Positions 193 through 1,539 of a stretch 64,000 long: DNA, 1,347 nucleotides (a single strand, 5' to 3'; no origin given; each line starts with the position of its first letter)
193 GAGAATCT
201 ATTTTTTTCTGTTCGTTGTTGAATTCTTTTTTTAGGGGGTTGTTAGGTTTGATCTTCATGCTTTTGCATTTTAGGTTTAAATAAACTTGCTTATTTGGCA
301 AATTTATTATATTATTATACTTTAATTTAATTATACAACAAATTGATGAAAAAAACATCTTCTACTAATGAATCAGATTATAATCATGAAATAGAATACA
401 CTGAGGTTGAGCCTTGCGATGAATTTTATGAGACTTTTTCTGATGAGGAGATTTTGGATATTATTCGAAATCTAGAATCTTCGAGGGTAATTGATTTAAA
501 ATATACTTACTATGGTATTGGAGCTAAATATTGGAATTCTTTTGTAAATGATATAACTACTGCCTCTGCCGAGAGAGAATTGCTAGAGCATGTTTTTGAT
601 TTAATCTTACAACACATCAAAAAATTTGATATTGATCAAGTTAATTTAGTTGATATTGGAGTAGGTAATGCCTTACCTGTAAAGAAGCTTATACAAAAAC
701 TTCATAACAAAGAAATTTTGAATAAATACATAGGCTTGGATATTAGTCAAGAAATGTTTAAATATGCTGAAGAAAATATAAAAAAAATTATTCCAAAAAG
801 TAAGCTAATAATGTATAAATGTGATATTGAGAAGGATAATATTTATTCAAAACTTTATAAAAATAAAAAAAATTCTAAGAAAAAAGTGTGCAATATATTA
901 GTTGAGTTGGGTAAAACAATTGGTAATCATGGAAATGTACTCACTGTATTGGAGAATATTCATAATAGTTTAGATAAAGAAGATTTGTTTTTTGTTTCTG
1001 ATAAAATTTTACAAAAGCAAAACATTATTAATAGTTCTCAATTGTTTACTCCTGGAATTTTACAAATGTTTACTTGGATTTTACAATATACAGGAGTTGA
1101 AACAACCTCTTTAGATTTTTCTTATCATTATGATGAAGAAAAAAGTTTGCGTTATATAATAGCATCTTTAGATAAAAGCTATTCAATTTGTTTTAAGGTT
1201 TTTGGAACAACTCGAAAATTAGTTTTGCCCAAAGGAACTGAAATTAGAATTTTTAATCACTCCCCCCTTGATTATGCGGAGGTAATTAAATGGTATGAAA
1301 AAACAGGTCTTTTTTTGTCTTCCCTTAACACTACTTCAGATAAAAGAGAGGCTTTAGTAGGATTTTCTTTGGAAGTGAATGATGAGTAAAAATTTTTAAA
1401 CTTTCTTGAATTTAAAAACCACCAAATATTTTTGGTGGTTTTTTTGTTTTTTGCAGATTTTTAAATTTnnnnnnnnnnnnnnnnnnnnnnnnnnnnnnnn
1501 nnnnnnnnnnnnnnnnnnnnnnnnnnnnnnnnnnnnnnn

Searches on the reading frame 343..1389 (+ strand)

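Call 13: search_protein_families(library=pfam, proteins=[window:343-1389:+], max_evalue=0.001)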
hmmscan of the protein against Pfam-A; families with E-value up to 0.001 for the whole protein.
window:343-1389:+ (348 aa): 2 families
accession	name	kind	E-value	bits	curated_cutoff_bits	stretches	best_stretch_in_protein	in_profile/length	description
PF10017.15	Methyltransf_33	-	9.2e-14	51.6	23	1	39-330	4-291/304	Histidine-specific methyltransferase, SAM-dependent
PF13847.12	Methyltransf_31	-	0.00086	19.5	27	0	100-173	5-71/145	Methyltransferase domain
